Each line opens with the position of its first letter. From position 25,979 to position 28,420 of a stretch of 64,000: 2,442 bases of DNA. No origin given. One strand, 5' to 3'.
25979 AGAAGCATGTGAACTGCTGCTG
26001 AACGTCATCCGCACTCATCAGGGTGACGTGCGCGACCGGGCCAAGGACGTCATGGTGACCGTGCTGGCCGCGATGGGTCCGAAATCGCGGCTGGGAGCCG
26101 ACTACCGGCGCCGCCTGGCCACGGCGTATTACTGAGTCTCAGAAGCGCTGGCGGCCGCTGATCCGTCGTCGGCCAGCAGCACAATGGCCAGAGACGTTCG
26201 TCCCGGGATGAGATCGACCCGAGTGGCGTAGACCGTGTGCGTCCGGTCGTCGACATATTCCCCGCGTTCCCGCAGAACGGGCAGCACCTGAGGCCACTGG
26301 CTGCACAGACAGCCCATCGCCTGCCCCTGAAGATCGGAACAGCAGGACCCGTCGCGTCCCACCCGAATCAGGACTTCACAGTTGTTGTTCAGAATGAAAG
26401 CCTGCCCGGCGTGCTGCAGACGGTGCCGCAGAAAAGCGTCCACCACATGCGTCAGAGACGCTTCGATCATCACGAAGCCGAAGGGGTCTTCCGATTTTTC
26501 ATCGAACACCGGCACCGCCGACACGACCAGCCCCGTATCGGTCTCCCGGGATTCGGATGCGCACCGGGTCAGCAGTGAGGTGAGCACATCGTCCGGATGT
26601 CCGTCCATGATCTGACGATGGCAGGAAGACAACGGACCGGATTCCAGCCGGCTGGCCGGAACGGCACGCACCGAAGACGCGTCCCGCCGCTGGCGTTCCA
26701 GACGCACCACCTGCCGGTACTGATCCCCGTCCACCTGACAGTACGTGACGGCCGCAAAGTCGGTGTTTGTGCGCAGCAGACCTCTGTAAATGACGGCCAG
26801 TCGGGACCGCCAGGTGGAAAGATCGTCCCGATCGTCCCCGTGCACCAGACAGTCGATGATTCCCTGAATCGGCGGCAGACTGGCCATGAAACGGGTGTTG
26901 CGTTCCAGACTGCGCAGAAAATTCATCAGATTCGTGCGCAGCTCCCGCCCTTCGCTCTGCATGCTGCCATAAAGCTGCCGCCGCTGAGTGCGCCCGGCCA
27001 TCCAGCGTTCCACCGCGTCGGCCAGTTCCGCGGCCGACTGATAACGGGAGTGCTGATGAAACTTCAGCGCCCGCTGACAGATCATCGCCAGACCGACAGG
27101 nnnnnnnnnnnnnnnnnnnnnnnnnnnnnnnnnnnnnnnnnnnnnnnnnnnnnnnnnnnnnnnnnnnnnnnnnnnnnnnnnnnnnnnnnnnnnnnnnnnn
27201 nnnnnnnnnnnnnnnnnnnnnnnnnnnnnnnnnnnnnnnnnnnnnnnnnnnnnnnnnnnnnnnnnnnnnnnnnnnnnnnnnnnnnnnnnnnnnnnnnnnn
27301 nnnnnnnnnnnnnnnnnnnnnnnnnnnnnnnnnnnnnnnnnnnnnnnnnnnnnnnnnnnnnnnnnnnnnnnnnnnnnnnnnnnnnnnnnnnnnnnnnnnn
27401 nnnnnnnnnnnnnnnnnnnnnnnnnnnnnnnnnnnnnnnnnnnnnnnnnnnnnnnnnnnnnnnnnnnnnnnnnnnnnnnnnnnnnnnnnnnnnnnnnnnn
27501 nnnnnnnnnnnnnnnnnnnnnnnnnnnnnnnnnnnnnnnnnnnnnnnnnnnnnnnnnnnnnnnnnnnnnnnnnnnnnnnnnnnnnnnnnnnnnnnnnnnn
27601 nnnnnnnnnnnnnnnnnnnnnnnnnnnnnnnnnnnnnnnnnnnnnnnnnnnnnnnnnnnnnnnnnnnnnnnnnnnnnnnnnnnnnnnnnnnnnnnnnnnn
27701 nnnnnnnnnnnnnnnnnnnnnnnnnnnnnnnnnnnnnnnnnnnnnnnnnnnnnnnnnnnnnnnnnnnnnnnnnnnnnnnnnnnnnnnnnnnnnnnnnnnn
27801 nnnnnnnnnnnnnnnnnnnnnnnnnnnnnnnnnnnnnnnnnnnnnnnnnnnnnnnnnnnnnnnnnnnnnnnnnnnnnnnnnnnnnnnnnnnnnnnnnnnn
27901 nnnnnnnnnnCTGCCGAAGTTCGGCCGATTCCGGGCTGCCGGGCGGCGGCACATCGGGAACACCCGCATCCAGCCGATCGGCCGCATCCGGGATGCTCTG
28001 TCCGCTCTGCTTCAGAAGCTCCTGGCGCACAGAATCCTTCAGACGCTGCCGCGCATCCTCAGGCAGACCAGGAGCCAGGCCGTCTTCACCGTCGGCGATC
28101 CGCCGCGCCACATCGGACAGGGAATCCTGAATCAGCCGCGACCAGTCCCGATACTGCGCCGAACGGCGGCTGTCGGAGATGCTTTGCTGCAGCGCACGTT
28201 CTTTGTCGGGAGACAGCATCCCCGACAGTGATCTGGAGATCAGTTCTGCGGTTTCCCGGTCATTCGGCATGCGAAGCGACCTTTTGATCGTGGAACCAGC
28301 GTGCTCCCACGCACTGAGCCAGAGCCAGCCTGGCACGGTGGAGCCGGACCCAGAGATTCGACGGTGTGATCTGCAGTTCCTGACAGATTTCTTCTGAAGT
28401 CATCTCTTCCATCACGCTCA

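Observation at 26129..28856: ECF sigma factor coupled to an anti-sigma-like / Ser-Thr kinase / sensor fusion with Ser at all three Zn-ligand positions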

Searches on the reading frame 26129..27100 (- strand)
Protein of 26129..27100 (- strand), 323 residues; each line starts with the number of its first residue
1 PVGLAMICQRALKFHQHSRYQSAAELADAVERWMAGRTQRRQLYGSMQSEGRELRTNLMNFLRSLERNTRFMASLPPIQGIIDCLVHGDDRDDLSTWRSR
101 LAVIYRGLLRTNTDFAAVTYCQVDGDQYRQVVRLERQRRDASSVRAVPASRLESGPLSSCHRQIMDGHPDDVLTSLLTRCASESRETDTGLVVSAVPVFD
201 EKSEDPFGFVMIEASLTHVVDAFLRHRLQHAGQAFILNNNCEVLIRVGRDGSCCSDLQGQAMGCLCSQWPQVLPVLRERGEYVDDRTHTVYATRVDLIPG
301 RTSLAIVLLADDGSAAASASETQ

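Call 3: search_protein_families(library=pfam, max_evalue=1, proteins=[window:26129-27100:-])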
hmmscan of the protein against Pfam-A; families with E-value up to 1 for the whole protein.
window:26129-27100:- (323 aa): 0 families

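Call 4: search_protein_families(library=ncbifam, max_evalue=1, proteins=[window:26129-27100:-])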
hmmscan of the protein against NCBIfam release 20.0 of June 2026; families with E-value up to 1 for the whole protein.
window:26129-27100:- (323 aa): 0 families

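Call 31: search_solved_structures(query=A3, max_evalue=10, show_alignments=2)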
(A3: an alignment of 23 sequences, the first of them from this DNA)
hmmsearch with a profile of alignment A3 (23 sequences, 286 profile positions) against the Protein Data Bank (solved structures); distinct sequences matched with E-value up to 10: 7.
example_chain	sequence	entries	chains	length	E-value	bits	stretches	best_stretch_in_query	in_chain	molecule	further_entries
8cpn_A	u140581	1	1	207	0.046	16.4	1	94-183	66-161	PolB16 intein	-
8cpo_A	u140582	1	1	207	0.088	15.5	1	94-184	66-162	PolB16 Intein Cys-less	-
7w0w_A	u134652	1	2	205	0.2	14.3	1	175-227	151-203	Methyl-accepting chemotaxis protein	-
3c8c_A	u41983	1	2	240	0.47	13.1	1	163-225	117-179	Methyl-accepting chemotaxis protein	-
6iov_A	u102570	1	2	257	0.51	13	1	163-225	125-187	Methyl-accepting chemotaxis (MCP) signaling domain protein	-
5ave_A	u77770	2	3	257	0.51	13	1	163-225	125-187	Methyl-accepting chemotaxis (MCP) signaling domain protein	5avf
4ex8_A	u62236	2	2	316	1.4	11.5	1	167-227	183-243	AlnA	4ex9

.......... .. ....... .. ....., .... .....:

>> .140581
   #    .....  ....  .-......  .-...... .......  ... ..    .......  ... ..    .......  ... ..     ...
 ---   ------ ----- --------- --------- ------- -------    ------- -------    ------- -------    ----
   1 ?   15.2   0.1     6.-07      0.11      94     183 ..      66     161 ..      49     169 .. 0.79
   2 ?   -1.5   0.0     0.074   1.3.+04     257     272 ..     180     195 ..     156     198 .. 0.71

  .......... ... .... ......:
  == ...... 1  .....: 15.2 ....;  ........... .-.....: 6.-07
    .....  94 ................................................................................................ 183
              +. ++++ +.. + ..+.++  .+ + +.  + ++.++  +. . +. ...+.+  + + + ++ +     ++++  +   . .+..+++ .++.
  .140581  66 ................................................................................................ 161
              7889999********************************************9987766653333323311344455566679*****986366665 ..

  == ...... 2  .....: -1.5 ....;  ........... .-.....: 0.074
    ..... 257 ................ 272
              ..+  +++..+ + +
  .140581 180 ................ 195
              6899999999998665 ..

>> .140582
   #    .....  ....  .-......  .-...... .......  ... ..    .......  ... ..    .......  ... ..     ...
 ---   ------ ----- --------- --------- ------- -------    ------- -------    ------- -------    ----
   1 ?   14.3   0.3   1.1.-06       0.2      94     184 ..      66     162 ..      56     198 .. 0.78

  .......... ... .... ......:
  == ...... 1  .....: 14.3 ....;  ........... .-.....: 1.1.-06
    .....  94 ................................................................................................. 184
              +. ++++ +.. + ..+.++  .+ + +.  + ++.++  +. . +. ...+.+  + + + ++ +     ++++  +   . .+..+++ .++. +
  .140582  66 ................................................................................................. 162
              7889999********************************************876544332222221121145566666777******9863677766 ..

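Call 60: search_protein_representatives(alignment_id=A3)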
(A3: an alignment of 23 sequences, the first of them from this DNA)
Query: 23 sequences, 286 profile positions. Proteins with E-value up to 0.001 (for the whole library): 1915; up to 1e-10: 911; up to 1e-30: 77. The best 150 are listed.
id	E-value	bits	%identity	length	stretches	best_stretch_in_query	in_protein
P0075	1.0e-109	382.9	-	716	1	1-283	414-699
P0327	1.3e-107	376.0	-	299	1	1-284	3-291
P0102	4.1e-106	371.0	-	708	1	1-284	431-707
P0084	2.9e-99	348.6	-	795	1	1-283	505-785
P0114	6.9e-97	340.7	-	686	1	1-284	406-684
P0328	3.6e-96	338.4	-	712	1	1-283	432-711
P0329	2.8e-95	335.5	-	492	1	1-284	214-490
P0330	6.2e-94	331.1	-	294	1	2-284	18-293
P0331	5.3e-93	328.0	-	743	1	1-283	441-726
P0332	8.1e-92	324.1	-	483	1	1-284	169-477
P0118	1.8e-91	323.0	-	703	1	1-284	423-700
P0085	4.4e-91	321.7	-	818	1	1-282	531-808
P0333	1.7e-89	316.5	-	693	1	2-283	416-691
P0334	2.8e-89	315.8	-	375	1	1-285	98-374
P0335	8.5e-87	307.6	-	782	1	1-284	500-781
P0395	5.5e-32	127.8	-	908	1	13-273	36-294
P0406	1.5e-27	113.2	-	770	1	27-247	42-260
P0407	3.9e-27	111.9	-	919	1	30-249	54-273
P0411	8.7e-26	107.4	-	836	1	15-258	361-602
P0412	1.1e-25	107.1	-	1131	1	28-248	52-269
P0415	2.3e-25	106.0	-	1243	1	30-260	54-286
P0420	1.5e-24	103.4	-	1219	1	14-225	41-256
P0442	6.5e-23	98.0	-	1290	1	16-228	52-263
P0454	5.0e-22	95.1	-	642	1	22-225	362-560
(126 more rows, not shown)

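Call 62: search_protein_families(library=pfam, max_evalue=0.01, proteins=[P0395, P0406, P0407, P0412, P0415, P0420, P0442, P0411, P0454])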
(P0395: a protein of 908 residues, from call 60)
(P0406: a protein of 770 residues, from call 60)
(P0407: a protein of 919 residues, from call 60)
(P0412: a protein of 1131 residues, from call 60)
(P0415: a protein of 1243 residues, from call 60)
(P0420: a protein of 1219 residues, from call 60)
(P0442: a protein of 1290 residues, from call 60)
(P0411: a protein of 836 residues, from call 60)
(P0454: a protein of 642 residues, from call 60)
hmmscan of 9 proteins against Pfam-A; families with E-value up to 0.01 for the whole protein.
P0395 (908 aa): 11 families
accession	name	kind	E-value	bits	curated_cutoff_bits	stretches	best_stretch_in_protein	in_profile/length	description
PF02518.31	HATPase_c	-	3.8e-30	105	26.4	1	643-757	2-109/111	Histidine kinase-, DNA gyrase B-, and HSP90-like ATPase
PF00072.30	Response_reg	-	3.8e-24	85.4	30.2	1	787-899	1-110/111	Response regulator receiver domain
PF00512.31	HisKA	-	1.1e-22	80.3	26.9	1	529-594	1-66/66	His Kinase A (phospho-acceptor) domain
PF21623.3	HK_sensor_dom_bact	-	1.3e-14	54.4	27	1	98-291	50-242/253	Bacterial histidine kinase, sensor domain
PF13426.13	PAS_9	-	2.2e-13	50.8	27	1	414-515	4-103/103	PAS domain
PF08447.18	PAS_3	-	7.7e-09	36.2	25.6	1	425-509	2-88/89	PAS fold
PF23198.2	PDE8A_N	-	2.6e-06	27.8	29.6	1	783-875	11-102/147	PDE8A-like, N-terminal domain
PF00989.32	PAS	-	2.1e-05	25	22.6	1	417-513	16-113/113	PAS fold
PF13589.12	HATPase_c_3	-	0.00012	22.5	25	1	647-758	3-108/137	Histidine kinase-, DNA gyrase B-, and HSP90-like ATPase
PF14501.12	HATPase_c_5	-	0.00024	21.4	22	1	647-747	6-94/102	GHKL domain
PF08448.16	PAS_4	-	0.004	17.8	23.1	0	418-517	11-109/110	PAS fold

P0406 (770 aa): 5 families
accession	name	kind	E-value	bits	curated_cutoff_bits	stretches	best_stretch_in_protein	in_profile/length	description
PF02518.31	HATPase_c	-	3.9e-31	108.2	26.4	1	511-621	2-107/111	Histidine kinase-, DNA gyrase B-, and HSP90-like ATPase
PF00072.30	Response_reg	-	8.8e-25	87.5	30.2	1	651-761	1-108/111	Response regulator receiver domain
PF00512.31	HisKA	-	6.5e-24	84.2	26.9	1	399-464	1-66/66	His Kinase A (phospho-acceptor) domain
PF21623.3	HK_sensor_dom_bact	-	7.5e-14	51.9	27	1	86-296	47-251/253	Bacterial histidine kinase, sensor domain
PF02743.24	dCache_1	-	1.1e-09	38.7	45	1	27-288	3-232/240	Cache domain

P0407 (919 aa): 11 families
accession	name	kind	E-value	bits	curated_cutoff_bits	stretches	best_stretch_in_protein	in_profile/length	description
PF02518.31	HATPase_c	-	5.3e-25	88.5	26.4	1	662-770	2-108/111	Histidine kinase-, DNA gyrase B-, and HSP90-like ATPase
PF00072.30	Response_reg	-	1.5e-24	86.7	30.2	1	800-912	1-110/111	Response regulator receiver domain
PF00512.31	HisKA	-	1.2e-20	73.8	26.9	1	547-615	1-66/66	His Kinase A (phospho-acceptor) domain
PF21623.3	HK_sensor_dom_bact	-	5.5e-20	72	27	1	100-259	51-207/253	Bacterial histidine kinase, sensor domain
PF13426.13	PAS_9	-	1.8e-19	70.3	27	1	424-519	3-96/103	PAS domain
PF00672.30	HAMP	-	8.2e-12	45.7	25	1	348-400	1-53/53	HAMP domain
PF00989.32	PAS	-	1.3e-11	44.9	22.6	1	415-518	3-107/113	PAS fold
PF08447.18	PAS_3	-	4.9e-11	43.2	25.6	1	436-518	2-86/89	PAS fold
PF02743.24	dCache_1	-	1.9e-09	37.9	45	1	128-261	78-203/240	Cache domain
PF08448.16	PAS_4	-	4.9e-08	33.6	23.1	1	420-518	2-99/110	PAS fold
PF13188.13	PAS_8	-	0.0013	19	21.8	1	415-461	3-50/65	PAS domain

P0412 (1131 aa): 12 families
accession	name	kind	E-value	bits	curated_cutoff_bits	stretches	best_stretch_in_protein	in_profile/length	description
PF00563.25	EAL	-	5.9e-76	255.4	31.3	1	880-1114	3-236/236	EAL domain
PF00990.26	GGDEF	-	7.3e-52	175.8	23.8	1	702-858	1-160/161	Diguanylate cyclase, GGDEF domain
PF00989.32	PAS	-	1.5e-30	105.9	22.6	2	411-527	2-113/113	PAS fold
PF13426.13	PAS_9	-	4e-29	101.3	27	2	421-529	2-103/103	PAS domain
PF13188.13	PAS_8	-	4.5e-20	71.2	21.8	2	578-622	2-45/65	PAS domain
PF08448.16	PAS_4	-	3.1e-18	66.4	23.1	2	418-531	3-109/110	PAS fold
PF21623.3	HK_sensor_dom_bact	-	5.8e-15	55.6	27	1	98-257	49-205/253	Bacterial histidine kinase, sensor domain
PF00672.30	HAMP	-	9.1e-14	52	25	1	349-399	2-52/53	HAMP domain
PF08447.18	PAS_3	-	1.2e-08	35.5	25.6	1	600-684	2-88/89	PAS fold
PF24820.1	Diguanyl_cycl_sensor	-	8.9e-07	29.3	28.1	1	418-526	4-109/109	Diguanylate cyclase-like sensor domain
PF02743.24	dCache_1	-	2.7e-05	24.3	45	1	55-253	22-184/240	Cache domain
PF12860.13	PAS_7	-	0.0073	16.9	27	0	584-615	2-33/115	PAS fold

P0415 (1243 aa): 12 families
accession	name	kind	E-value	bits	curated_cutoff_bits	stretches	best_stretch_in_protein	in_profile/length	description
PF02518.31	HATPase_c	-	1.7e-29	103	26.4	1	796-911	2-110/111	Histidine kinase-, DNA gyrase B-, and HSP90-like ATPase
PF00989.32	PAS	-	8e-26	90.7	22.6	2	409-520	2-112/113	PAS fold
PF00072.30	Response_reg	-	4e-24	85.4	30.2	1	933-1049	1-110/111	Response regulator receiver domain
PF13426.13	PAS_9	-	1.5e-23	83.5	27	2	419-523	2-103/103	PAS domain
PF00512.31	HisKA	-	1.2e-22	80.2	26.9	1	679-748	1-66/66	His Kinase A (phospho-acceptor) domain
PF21623.3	HK_sensor_dom_bact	-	3.7e-18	66.1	27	1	102-255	53-203/253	Bacterial histidine kinase, sensor domain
PF08448.16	PAS_4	-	5.5e-15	56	23.1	2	547-661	6-110/110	PAS fold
PF13188.13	PAS_8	-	1.8e-13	50.3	21.8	2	536-583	1-47/65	PAS domain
PF00672.30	HAMP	-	3.4e-09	37.3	25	1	347-397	2-52/53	HAMP domain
PF24820.1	Diguanyl_cycl_sensor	-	8.3e-09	35.8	28.1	1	416-520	4-109/109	Diguanylate cyclase-like sensor domain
PF08447.18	PAS_3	-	2.7e-07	31.2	25.6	1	433-504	4-73/89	PAS fold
PF02743.24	dCache_1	-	5.1e-07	29.9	45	1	183-245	121-184/240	Cache domain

P0420 (1219 aa): 11 families
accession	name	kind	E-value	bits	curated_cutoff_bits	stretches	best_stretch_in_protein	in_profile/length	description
PF00072.30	Response_reg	-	2.5e-40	137.5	30.2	2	963-1074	1-110/111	Response regulator receiver domain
PF02518.31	HATPase_c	-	4.2e-26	92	26.4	1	671-785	1-109/111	Histidine kinase-, DNA gyrase B-, and HSP90-like ATPase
PF00512.31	HisKA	-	2e-22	79.5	26.9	1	559-624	1-66/66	His Kinase A (phospho-acceptor) domain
PF21623.3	HK_sensor_dom_bact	-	1.5e-19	70.6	27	1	97-260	45-200/253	Bacterial histidine kinase, sensor domain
PF02743.24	dCache_1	-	4.1e-08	33.5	45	1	158-309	98-232/240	Cache domain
PF13426.13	PAS_9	-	1.1e-07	32.5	27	1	428-531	1-103/103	PAS domain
PF01627.28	Hpt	-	4.1e-07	30.6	24.6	1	1143-1216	4-78/84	Hpt domain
PF00989.32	PAS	-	4.5e-06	27.1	22.6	1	420-485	3-68/113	PAS fold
PF13188.13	PAS_8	-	9.5e-06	25.8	21.8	1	419-459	2-45/65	PAS domain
PF00672.30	HAMP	-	1.8e-05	25.4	25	1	360-408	5-53/53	HAMP domain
PF08448.16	PAS_4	-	0.0065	17.1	23.1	0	424-486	1-63/110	PAS fold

P0442 (1290 aa): 13 families
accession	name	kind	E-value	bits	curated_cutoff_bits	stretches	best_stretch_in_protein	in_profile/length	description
PF00989.32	PAS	-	1.2e-39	135.3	22.6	3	545-655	2-113/113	PAS fold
PF13426.13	PAS_9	-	3.6e-39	133.6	27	2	555-657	2-103/103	PAS domain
PF08447.18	PAS_3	-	6.7e-36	122.9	25.6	2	693-780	2-89/89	PAS fold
PF02518.31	HATPase_c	-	6.6e-29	101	26.4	1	927-1046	2-110/111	Histidine kinase-, DNA gyrase B-, and HSP90-like ATPase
PF08448.16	PAS_4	-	1.2e-26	93.5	23.1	3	551-660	2-110/110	PAS fold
PF00512.31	HisKA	-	9.8e-21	74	26.9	1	806-879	1-66/66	His Kinase A (phospho-acceptor) domain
PF00072.30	Response_reg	-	1.5e-19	70.6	30.2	1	1071-1188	1-107/111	Response regulator receiver domain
PF21623.3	HK_sensor_dom_bact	-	2.1e-19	70.1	27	1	107-266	46-202/253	Bacterial histidine kinase, sensor domain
PF13188.13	PAS_8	-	2.8e-14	52.8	21.8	2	545-585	2-43/65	PAS domain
PF02743.24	dCache_1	-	6.9e-09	36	45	1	174-281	93-200/240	Cache domain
PF00672.30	HAMP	-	1.8e-08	35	25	1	359-410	2-53/53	HAMP domain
PF24820.1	Diguanyl_cycl_sensor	-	2.1e-06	28.1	28.1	1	426-532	2-109/109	Diguanylate cyclase-like sensor domain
PF18095.7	PAS_12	-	0.0082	16.1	22.6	0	543-633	44-133/153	UPF0242 C-terminal PAS-like domain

P0411 (836 aa): 8 families
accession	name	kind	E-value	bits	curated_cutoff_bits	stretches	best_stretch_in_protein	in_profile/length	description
PF21623.3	HK_sensor_dom_bact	-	1.1e-25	90.7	27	1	417-601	51-231/253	Bacterial histidine kinase, sensor domain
PF08448.16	PAS_4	-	3.5e-12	46.9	23.1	1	737-835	2-100/110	PAS fold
PF17159.10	MASE3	-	3e-11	43.8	31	1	63-291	8-223/226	Membrane-associated sensor domain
PF00989.32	PAS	-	0.00034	21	22.6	1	744-835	15-108/113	PAS fold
PF00672.30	HAMP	-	0.00061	20.5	25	1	669-713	2-46/53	HAMP domain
PF08447.18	PAS_3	-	0.0016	19.1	25.6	1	754-832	3-84/89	PAS fold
PF17203.10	sCache_3_2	-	0.0019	18.7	28.4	0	766-814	69-117/140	Single cache domain 3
PF13426.13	PAS_9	-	0.0036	18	27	0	751-832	13-93/103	PAS domain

P0454 (642 aa): 3 families
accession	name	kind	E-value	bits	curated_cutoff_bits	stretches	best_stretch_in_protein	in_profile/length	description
PF21623.3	HK_sensor_dom_bact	-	1.3e-19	70.8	27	1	406-571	46-207/253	Bacterial histidine kinase, sensor domain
PF17159.10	MASE3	-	6.2e-14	52.6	31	1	61-283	8-218/226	Membrane-associated sensor domain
PF02743.24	dCache_1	-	2.6e-08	34.1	45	1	371-566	22-184/240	Cache domain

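Call 73: predict_structure(alignment_id=A3)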
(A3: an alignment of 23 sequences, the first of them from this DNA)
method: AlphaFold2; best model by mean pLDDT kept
length: 285 residues; sequences in the alignment: 23
mean_pLDDT: 89.2   pTM: 0.85
mean pLDDT of the five models: 89.2, 88.9, 88.6, 87.5, 87.3
residues with pLDDT >= 90: 186; 70-90: 84; 50-70: 13; < 50: 2
segments of 3 or more residues with pLDDT < 50: none
pLDDT, mean of each block of 10 residues (from residue 1): 76 90 93 94 97 94 83 97 94 96 95 88 93 91 85 57 86 94 94 80 89 91 83 92 94 93 94 88 85
secondary structure, 60 per line:
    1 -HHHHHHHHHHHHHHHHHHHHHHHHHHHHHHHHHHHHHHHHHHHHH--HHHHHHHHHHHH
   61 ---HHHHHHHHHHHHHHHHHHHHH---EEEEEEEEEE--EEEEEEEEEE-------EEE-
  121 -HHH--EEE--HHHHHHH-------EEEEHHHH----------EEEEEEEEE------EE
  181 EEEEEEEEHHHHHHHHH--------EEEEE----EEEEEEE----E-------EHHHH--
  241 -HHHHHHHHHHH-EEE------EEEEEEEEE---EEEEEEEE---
elements in order: H2-46 H49-60 H64-84 E88-97 E100-109 E117-119 E127-129 H132-138 E146-149 H150-153 E164-172 E179-188 H189-197 E206-210 E215-221 H235-238 H242-252 E254-256 E263-271 E275-282

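Call 75: fold_search(model_id=the predicted structure, library=pdb)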
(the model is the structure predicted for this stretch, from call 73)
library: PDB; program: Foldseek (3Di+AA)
matches with E <= 10: 1101; with E <= 0.001: 114
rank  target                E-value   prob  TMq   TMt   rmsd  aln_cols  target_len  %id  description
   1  6e0a_A                2.0e-09  1.00  0.43  0.47  10.9       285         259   15  Crystal Structure of Helicobacter pylori TlpA Chemoreceptor Ligand Binding Domain (released 2018-09-12)
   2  6dtm                  2.3e-09  1.00  0.55  0.62   6.2       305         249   13  Crystal Structure of Helicobacter pylori TlpA Chemoreceptor Ligand Binding Domain (released 2018-09-12)
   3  6e09_A                5.1e-09  1.00  0.53  0.58   6.9       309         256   14  Crystal Structure of Helicobacter pylori TlpA Chemoreceptor Ligand Binding Domain (released 2018-09-12)
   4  6e0a_B                5.1e-09  1.00  0.43  0.46  11.5       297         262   15  Crystal Structure of Helicobacter pylori TlpA Chemoreceptor Ligand Binding Domain (released 2018-09-12)
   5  6fu4_B                7.3e-09  1.00  0.53  0.52   7.4       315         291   11  Ligand binding domain (LBD) of the p. aeruginosa histamine receptor TlpQ (released 2018-05-16)
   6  6e09_C                9.9e-09  1.00  0.53  0.58   6.6       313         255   13  Crystal Structure of Helicobacter pylori TlpA Chemoreceptor Ligand Binding Domain (released 2018-09-12)
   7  9kpj                  1.6e-08  1.00  0.45  0.48  11.3       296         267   14  Crystal structure of Helicobacter pylori chemoreceptor TlpA ligand-binding domain in complex with indole (released 2025-10-22)
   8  2p7j_B                1.8e-08  1.00  0.65  0.68   4.9       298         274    9  Crystal structure of the domain of putative sensory box/GGDEF family protein from Vibrio parahaemolyticus (released 2007-05-01)
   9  9kp3_A                1.9e-08  1.00  0.50  0.50   7.1       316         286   12  Ligand binding domain of Pseudomonas Aeruginosa PAO1 chemoreceptor TlpQ in complex with MHF (released 2025-11-26)
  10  6e09_D                1.9e-08  1.00  0.43  0.46  11.1       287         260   14  Crystal Structure of Helicobacter pylori TlpA Chemoreceptor Ligand Binding Domain (released 2018-09-12)
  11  7prq_A                2.5e-08  1.00  0.50  0.48   8.1       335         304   12  Structure of the ligand binding domain of the PctD (PA4633) chemoreceptor of Pseudomonas aeruginosa PAO1 in complex wi (released 2022-05-11)
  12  6fu4_A                2.6e-08  1.00  0.47  0.46   7.5       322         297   11  Ligand binding domain (LBD) of the p. aeruginosa histamine receptor TlpQ (released 2018-05-16)
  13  6fu4_C                4.3e-08  1.00  0.55  0.54   7.1       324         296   11  Ligand binding domain (LBD) of the p. aeruginosa histamine receptor TlpQ (released 2018-05-16)
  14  9kp3_B                4.5e-08  1.00  0.54  0.54   7.0       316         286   11  Ligand binding domain of Pseudomonas Aeruginosa PAO1 chemoreceptor TlpQ in complex with MHF (released 2025-11-26)
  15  6fu4_D                6.1e-08  1.00  0.48  0.47   7.4       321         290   10  Ligand binding domain (LBD) of the p. aeruginosa histamine receptor TlpQ (released 2018-05-16)
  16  2p7j_A                8.8e-08  1.00  0.64  0.69   4.7       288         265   10  Crystal structure of the domain of putative sensory box/GGDEF family protein from Vibrio parahaemolyticus (released 2007-05-01)
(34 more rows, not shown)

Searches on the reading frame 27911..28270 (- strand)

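Call 3: search_protein_families(library=pfam, max_evalue=1, proteins=[window:27911-28270:-])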
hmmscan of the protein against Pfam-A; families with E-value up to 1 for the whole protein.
window:27911-28270:- (120 aa): 1 family
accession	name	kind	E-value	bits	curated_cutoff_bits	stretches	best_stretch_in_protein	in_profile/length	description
PF22733.1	NNH1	-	0.037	14.6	27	1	37-86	41-90/177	NACHT N-terminal Helical domain 1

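Call 4: search_protein_families(library=ncbifam, max_evalue=1, proteins=[window:27911-28270:-])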
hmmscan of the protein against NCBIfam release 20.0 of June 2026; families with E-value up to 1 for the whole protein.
window:27911-28270:- (120 aa): 0 families
